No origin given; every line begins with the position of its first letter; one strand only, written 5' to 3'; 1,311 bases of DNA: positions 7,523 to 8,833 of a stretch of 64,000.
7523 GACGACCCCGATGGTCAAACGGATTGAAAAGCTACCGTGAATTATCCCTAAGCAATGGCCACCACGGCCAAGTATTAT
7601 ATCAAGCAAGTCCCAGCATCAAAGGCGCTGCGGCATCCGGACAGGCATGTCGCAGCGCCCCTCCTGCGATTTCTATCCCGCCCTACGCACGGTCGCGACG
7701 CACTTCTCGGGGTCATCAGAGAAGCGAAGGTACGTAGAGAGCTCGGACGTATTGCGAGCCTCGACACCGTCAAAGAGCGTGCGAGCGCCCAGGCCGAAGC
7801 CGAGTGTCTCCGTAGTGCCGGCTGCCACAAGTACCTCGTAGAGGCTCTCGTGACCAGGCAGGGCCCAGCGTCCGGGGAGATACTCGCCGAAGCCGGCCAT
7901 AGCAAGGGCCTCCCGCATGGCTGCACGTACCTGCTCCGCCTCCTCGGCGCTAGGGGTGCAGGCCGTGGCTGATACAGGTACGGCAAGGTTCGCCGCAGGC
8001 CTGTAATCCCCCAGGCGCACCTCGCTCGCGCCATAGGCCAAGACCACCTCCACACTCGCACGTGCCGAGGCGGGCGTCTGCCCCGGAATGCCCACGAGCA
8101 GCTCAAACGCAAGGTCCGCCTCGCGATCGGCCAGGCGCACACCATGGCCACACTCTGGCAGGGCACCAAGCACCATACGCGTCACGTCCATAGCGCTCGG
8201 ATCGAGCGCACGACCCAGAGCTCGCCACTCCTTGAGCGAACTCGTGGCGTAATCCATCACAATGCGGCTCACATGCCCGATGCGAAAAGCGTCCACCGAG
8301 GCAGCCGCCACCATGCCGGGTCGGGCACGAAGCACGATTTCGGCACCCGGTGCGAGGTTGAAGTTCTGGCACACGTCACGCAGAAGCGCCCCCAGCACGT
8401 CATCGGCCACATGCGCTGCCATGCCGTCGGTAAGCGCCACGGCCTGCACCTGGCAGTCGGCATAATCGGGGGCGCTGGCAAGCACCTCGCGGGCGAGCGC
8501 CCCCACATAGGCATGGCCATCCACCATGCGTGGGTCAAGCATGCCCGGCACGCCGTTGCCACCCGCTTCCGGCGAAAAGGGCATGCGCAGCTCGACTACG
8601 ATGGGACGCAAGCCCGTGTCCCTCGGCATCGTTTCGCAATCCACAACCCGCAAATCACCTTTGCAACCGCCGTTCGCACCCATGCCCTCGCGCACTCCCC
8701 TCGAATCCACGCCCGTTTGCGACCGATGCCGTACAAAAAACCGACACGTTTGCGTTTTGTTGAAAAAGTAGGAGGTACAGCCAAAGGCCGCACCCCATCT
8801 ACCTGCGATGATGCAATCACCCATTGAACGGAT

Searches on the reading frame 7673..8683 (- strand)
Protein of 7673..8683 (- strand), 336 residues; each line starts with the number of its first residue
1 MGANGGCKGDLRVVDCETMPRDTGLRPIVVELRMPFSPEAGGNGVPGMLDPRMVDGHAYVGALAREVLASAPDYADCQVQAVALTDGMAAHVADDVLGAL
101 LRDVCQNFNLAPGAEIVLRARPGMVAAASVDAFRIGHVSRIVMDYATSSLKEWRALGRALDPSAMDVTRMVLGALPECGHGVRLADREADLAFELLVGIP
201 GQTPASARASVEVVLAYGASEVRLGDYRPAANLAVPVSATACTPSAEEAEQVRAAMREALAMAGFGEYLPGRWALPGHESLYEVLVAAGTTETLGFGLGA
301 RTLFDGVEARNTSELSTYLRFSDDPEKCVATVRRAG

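Call 3: search_protein_families(library=pfam, proteins=[window:7673-8683:-], max_evalue=1)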
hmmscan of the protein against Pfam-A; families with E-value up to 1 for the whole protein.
window:7673-8683:- (336 aa): 1 family
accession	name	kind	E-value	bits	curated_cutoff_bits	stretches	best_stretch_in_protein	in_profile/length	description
PF20803.2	PaaX_M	-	0.11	13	24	1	247-278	17-48/83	PaaX protein central Cas2-like domain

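Call 4: search_protein_families(library=ncbifam, proteins=[window:7673-8683:-], max_evalue=1)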
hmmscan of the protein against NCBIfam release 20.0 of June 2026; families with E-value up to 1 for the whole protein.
window:7673-8683:- (336 aa): 6 families
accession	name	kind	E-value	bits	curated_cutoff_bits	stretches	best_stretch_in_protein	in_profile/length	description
TIGR04107.1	rSAM_HutW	equivalog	1.3e-10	40.7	400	1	57-334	69-341/419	heme anaerobic degradation radical SAM methyltransferase ChuW/HutW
TIGR03994.1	rSAM_HemZ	equivalog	1.4e-05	24.5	321.4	1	57-239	116-290/401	coproporphyrinogen dehydrogenase HemZ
NF006067.1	PRK08208.1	equivalog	3.6e-05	22.9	380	1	57-303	66-300/427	STM4012 family radical SAM protein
TIGR00539.1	hemN_rel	equivalog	0.00091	18.4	205.4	1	58-314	31-274/361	radical SAM family heme chaperone HemW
TIGR00538.1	hemN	equivalog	0.017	14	324.95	1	57-215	80-228/454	oxygen-independent coproporphyrinogen III oxidase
TIGR04419.1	no_iron_rSAM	equivalog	0.03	13.8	300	1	92-303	55-256/378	HemN-related non-iron pseudo-SAM protein PsgB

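Call 11: find_homologous_proteins(query=window:7673-8683:-, max_evalue=0.001)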
Query window:7673-8683:- (336 aa): 32 proteins with E <= 0.001 among 8000 candidates.
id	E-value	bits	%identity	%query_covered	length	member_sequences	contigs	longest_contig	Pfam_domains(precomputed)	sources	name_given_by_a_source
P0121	2.0e-194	663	91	100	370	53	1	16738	-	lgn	-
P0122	2.0e-191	653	91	100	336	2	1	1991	-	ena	-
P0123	6.2e-190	648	90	100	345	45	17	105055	-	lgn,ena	-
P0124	4.1e-188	642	89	100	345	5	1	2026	-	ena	-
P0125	1.4e-187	641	88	100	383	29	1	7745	-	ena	-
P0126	7.0e-187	638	89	100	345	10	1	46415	-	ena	-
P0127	7.2e-186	635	89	100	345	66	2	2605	-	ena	-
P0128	1.9e-183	627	88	100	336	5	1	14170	-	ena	-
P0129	1.9e-168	578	81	100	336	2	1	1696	-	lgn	-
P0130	1.1e-166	572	81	100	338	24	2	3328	-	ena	-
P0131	2.3e-145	502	78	93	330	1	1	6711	-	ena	-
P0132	5.4e-145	501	71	100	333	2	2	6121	-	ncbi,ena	-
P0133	1.3e-137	477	73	93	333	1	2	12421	-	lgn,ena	-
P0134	2.5e-126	439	65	100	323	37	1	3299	-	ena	-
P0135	4.1e-123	429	67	95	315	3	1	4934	-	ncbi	-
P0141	4.4e-74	268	53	92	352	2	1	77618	-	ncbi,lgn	-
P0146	1.2e-65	240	44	90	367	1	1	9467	-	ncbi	-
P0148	4.1e-48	182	49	63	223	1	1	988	-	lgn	-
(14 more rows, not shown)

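Call 21: find_encoding_contigs(protein=P0141, flank=6000, max_places=3)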
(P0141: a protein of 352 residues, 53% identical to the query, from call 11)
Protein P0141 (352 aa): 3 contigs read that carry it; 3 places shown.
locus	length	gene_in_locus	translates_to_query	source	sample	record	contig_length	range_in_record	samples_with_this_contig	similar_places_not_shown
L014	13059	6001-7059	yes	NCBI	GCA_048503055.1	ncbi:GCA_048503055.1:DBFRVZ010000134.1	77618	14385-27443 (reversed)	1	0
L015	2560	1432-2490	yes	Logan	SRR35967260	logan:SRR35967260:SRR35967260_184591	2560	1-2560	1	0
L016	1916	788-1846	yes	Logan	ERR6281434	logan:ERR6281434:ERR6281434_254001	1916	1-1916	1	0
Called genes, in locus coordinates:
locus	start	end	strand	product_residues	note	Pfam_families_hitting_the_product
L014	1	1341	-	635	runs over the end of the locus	PF04205:FMN_bind, PF00890:FAD_binding_2, PF01266:DAO, PF03486:HI0933_like (weak), PF07992:Pyr_redox_2 (weak), PF12831:FAD_oxidored (weak), PF13450:NAD_binding_8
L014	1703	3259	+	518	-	PF00196:GerE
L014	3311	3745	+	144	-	PF01981:PTH2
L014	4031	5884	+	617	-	PF00890:FAD_binding_2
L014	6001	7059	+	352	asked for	-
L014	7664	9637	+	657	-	PF07690:MFS_1, PF00571:CBS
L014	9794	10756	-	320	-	PF01136:Peptidase_U32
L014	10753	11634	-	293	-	-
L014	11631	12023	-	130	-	-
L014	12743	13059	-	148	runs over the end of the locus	PF01638:HxlR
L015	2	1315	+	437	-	?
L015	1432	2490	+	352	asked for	-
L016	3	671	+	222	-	?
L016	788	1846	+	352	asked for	-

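Call 23: find_encoding_contigs(protein=P0146, flank=6000, max_places=3)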
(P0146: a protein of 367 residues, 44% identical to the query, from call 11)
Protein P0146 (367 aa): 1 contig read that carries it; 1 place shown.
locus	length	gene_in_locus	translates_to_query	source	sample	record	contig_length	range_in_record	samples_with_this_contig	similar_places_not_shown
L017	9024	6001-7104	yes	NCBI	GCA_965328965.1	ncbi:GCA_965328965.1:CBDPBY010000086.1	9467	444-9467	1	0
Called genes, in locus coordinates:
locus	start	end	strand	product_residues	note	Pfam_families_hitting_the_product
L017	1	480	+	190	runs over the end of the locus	PF00149:Metallophos (weak)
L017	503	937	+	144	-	PF01981:PTH2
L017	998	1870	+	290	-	PF04015:DUF362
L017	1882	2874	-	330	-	PF04471:Mrr_cat, PF22722:NA-iREase1 (weak)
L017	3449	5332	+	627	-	-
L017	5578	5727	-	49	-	-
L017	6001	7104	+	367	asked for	-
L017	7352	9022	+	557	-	?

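Call 88: predict_structure(alignment_id=A6)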
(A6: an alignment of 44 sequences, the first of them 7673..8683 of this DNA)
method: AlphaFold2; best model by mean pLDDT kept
length: 336 residues; sequences in the alignment: 44
mean_pLDDT: 90.1   pTM: 0.87
mean pLDDT of the five models: 90.1, 89.5, 89.4, 88.8, 88.4
residues with pLDDT >= 90: 266; 70-90: 29; 50-70: 25; < 50: 16
segments of 3 or more residues with pLDDT < 50: 1-6, 10-17
pLDDT, mean of each block of 10 residues (from residue 1): 46 49 85 91 71 95 97 97 94 95 98 97 95 97 97 89 96 95 95 97 98 98 90 53 87 99 98 98 95 97 97 96 92 90
secondary structure, 60 per line:
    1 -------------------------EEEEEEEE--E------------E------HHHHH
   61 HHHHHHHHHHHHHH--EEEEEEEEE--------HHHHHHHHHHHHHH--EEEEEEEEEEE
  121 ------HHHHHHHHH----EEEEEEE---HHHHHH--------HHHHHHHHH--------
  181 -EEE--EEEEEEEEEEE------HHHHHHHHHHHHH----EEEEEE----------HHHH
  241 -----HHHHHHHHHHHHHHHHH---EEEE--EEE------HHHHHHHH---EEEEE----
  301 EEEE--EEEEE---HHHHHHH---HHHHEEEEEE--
elements in order: E26-33 H56-74 E77-85 H94-107 E110-120 H127-135 E140-146 H150-155 H164-172 E182-184 E187-197 H204-216 E221-226 H237-240 H246-262 E266-269 E272-274 H281-288 E292-296 E301-304 E307-311 H315-321 H325-328 E329-334

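Call 90: fold_search(model_id=the predicted structure, library=pdb)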
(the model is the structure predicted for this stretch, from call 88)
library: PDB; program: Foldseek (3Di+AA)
matches with E <= 10: 1547; with E <= 0.001: 57
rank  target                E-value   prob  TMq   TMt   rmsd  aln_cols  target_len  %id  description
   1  1olt                  1.2e-19  1.00  0.73  0.58   4.2       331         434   18  Coproporphyrinogen III oxidase (HemN) from Escherichia coli is a Radical SAM enzyme. (released 2003-12-04)
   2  6fd2_A                6.2e-06  1.00  0.44  0.35   6.4       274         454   14  Radical SAM 1,2-diol dehydratase AprD4 in complex with its substrate paromamine (released 2018-01-17)
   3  6wte_B                7.5e-06  1.00  0.35  0.23   7.7       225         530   16  Structure of radical S-adenosylmethionine methyltransferase, TsrM, from Kitasatospora setae with cobalamin and [4Fe-4S (released 2020-12-23)
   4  6wte_A                9.0e-06  1.00  0.36  0.22  10.5       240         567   14  Structure of radical S-adenosylmethionine methyltransferase, TsrM, from Kitasatospora setae with cobalamin and [4Fe-4S (released 2020-12-23)
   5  4wcx_A                9.0e-06  1.00  0.38  0.29   7.1       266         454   11  Crystal structure of HydG: A maturase of the [FeFe]-hydrogenase (released 2015-02-04)
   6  6wtf_A                9.5e-06  1.00  0.34  0.22   7.7       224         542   15  Structure of radical S-adenosylmethionine methyltransferase, TsrM, from Kitasatospora setae with tryptophan substrate  (released 2020-12-23)
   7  6wtf_B                1.3e-05  1.00  0.34  0.23   7.7       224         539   15  Structure of radical S-adenosylmethionine methyltransferase, TsrM, from Kitasatospora setae with tryptophan substrate  (released 2020-12-23)
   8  2qgq_B                1.5e-05  1.00  0.39  0.47   8.2       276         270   14  Crystal structure of TM_1862 from Thermotoga maritima. Northeast Structural Genomics Consortium target VR77 (released 2007-07-17)
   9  9ccb                  2.4e-05  1.00  0.39  0.32   9.1       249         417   13  X-ray crystal structure of methyl-coenzyme M reductase glutamine methylase (MgmA) from Methanothermobacter marburgensis  (released 2025-01-01)
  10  2qgq_C                3.2e-05  1.00  0.39  0.47   7.9       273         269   14  Crystal structure of TM_1862 from Thermotoga maritima. Northeast Structural Genomics Consortium target VR77 (released 2007-07-17)
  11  6fd2_B                4.1e-05  1.00  0.44  0.34   6.1       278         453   14  Radical SAM 1,2-diol dehydratase AprD4 in complex with its substrate paromamine (released 2018-01-17)
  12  6iad                  4.9e-05  1.00  0.39  0.32   6.8       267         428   10  Apo crystal structure of archaeal Methanocaldococcus infernus Elp3 (del1-54) (released 2019-02-20)
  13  1nvm_C                5.5e-05  1.00  0.26  0.26   8.6       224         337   10  Crystal structure of a bifunctional aldolase-dehydrogenase : sequestering a reactive and volatile intermediate (released 2003-06-17)
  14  7mjv_A                6.7e-05  1.00  0.44  0.34   6.2       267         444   11  MiaB in the complex with s-adenosylmethionine and RNA (released 2021-09-15)
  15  4rtb                  7.1e-05  0.99  0.34  0.28  11.3       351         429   12  X-ray structure of the FeFe-hydrogenase maturase HydG from Carboxydothermus hydrogenoformans (released 2015-01-28)
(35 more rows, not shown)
